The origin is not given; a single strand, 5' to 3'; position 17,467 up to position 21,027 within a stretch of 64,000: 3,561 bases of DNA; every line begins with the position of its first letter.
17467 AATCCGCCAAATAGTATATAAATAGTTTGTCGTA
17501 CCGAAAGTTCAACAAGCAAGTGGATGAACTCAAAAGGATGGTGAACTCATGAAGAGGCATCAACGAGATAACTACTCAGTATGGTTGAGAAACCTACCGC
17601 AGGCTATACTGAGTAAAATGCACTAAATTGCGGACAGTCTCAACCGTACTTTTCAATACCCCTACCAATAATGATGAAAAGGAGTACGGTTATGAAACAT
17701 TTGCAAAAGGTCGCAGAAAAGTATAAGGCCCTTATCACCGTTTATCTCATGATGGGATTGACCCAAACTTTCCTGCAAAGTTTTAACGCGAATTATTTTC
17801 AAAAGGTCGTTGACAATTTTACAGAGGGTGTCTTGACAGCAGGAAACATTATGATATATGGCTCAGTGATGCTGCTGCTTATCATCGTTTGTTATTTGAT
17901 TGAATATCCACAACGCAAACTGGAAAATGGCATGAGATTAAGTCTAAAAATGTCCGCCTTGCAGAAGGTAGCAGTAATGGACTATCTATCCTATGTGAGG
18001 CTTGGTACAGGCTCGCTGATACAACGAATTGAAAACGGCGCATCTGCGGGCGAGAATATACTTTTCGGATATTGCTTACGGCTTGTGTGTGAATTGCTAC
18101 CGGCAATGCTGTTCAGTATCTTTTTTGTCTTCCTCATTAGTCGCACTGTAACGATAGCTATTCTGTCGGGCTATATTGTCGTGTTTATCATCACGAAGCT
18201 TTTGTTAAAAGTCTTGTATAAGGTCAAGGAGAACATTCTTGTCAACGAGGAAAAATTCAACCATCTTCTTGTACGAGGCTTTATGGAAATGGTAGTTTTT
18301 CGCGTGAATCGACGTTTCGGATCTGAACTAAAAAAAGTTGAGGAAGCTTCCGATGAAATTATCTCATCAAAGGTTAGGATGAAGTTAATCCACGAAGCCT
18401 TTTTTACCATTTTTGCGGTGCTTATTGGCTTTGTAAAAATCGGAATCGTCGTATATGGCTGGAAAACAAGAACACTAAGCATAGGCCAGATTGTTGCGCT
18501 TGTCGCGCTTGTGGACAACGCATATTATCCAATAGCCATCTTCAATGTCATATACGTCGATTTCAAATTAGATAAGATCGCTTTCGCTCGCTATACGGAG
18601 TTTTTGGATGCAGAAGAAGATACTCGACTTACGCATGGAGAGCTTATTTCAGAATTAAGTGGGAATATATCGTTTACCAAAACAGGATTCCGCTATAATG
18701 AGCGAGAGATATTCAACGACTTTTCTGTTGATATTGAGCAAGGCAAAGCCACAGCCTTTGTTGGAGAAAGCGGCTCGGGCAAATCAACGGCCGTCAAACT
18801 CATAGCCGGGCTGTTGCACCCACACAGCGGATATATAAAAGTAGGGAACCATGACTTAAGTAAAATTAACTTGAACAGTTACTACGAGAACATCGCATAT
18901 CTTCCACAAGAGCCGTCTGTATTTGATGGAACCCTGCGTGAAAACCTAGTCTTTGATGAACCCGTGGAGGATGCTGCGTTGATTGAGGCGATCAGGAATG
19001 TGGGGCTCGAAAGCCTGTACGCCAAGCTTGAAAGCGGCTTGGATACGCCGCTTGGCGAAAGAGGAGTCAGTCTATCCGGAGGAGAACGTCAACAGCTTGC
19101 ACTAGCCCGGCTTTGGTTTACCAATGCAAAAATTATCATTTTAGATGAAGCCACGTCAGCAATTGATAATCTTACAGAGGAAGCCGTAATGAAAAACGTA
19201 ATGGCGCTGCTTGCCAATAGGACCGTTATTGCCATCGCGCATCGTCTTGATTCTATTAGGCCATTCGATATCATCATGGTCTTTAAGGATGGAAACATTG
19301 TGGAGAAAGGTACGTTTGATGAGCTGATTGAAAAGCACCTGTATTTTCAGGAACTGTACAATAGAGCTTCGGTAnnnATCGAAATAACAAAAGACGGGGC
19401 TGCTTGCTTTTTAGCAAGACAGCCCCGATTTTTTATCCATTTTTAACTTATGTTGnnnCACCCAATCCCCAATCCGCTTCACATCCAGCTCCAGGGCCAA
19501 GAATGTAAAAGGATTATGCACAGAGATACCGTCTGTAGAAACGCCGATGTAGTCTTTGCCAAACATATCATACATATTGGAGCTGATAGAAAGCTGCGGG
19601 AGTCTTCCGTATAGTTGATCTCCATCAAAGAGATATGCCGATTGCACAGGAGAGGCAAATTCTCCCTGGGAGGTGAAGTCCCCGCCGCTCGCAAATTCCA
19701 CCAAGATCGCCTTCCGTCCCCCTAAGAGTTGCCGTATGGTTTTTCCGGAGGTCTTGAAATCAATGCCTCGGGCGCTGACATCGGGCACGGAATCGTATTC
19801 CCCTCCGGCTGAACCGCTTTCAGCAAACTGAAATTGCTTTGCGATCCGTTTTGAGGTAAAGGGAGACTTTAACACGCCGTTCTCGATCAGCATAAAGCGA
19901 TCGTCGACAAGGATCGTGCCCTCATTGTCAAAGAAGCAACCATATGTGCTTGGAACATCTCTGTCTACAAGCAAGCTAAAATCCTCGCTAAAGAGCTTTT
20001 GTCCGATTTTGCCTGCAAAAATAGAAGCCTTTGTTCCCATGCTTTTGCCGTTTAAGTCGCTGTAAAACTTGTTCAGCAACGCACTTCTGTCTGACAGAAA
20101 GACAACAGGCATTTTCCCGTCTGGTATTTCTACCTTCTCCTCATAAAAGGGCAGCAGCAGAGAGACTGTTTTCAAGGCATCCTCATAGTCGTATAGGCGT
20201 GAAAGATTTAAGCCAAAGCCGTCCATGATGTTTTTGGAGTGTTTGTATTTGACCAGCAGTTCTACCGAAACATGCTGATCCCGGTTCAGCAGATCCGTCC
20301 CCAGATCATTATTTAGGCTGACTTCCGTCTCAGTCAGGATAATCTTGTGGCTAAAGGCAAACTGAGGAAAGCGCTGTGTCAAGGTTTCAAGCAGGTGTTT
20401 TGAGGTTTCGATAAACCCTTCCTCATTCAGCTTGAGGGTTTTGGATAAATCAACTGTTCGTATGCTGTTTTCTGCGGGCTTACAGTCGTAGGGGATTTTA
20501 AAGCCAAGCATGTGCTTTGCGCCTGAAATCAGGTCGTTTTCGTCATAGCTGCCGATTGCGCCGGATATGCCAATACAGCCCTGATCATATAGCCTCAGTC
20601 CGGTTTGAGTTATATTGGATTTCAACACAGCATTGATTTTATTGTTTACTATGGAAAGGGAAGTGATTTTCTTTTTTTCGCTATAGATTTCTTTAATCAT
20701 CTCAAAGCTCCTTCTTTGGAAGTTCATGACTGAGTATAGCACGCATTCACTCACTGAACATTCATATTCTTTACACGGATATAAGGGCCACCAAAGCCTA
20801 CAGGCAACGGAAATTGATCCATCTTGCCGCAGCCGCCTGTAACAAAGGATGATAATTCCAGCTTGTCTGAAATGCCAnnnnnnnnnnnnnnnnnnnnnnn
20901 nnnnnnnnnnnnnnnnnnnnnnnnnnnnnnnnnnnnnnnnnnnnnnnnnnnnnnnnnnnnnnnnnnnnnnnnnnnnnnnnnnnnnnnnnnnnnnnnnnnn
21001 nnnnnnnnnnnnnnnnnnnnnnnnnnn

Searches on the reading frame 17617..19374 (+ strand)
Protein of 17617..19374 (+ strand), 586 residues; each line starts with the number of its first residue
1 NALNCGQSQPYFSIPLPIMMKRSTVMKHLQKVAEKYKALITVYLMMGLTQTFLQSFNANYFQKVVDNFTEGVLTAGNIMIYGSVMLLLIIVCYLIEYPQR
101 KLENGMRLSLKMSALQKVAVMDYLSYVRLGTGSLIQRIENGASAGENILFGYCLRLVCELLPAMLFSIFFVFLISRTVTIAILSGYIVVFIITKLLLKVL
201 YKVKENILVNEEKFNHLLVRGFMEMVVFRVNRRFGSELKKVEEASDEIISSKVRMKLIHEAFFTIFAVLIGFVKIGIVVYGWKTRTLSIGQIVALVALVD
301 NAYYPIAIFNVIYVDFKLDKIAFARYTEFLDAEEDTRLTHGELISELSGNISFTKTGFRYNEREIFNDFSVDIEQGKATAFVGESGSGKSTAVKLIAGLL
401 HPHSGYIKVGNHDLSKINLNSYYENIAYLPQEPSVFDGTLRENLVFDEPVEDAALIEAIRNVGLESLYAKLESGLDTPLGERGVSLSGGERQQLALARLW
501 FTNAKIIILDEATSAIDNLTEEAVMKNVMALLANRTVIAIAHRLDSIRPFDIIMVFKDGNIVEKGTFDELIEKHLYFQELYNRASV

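Call 73: search_protein_families(library=pfam, proteins=[window:17617-19374:+], max_evalue=0.00001)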
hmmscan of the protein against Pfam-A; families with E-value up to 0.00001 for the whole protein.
window:17617-19374:+ (586 aa): 1 family
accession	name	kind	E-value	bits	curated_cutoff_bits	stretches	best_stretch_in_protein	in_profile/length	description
PF00005.33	ABC_tran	-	1.9e-31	109.9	25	1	367-514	2-137/137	ABC transporter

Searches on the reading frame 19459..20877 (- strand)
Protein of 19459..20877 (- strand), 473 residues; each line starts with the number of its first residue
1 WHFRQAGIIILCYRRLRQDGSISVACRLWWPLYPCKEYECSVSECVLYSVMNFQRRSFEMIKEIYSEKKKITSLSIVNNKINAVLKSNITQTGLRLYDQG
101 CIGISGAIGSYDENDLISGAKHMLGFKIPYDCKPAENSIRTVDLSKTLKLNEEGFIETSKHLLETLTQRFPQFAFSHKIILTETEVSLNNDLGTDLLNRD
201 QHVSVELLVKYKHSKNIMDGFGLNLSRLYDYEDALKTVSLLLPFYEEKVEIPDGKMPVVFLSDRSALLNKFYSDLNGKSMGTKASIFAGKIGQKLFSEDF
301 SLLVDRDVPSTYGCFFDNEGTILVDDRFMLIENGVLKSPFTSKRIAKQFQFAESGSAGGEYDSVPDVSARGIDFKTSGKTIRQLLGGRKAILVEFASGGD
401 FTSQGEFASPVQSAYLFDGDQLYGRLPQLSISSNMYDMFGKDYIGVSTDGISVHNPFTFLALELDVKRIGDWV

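Call 73: search_protein_families(library=pfam, proteins=[window:19459-20877:-], max_evalue=0.00001)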
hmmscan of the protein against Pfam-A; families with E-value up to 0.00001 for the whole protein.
window:19459-20877:- (473 aa): 1 family
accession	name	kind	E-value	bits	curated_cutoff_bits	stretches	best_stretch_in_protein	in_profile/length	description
PF19289.4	PmbA_TldD_3rd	-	1.6e-22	80.2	22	1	254-449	2-199/220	PmbA/TldA metallopeptidase C-terminal domain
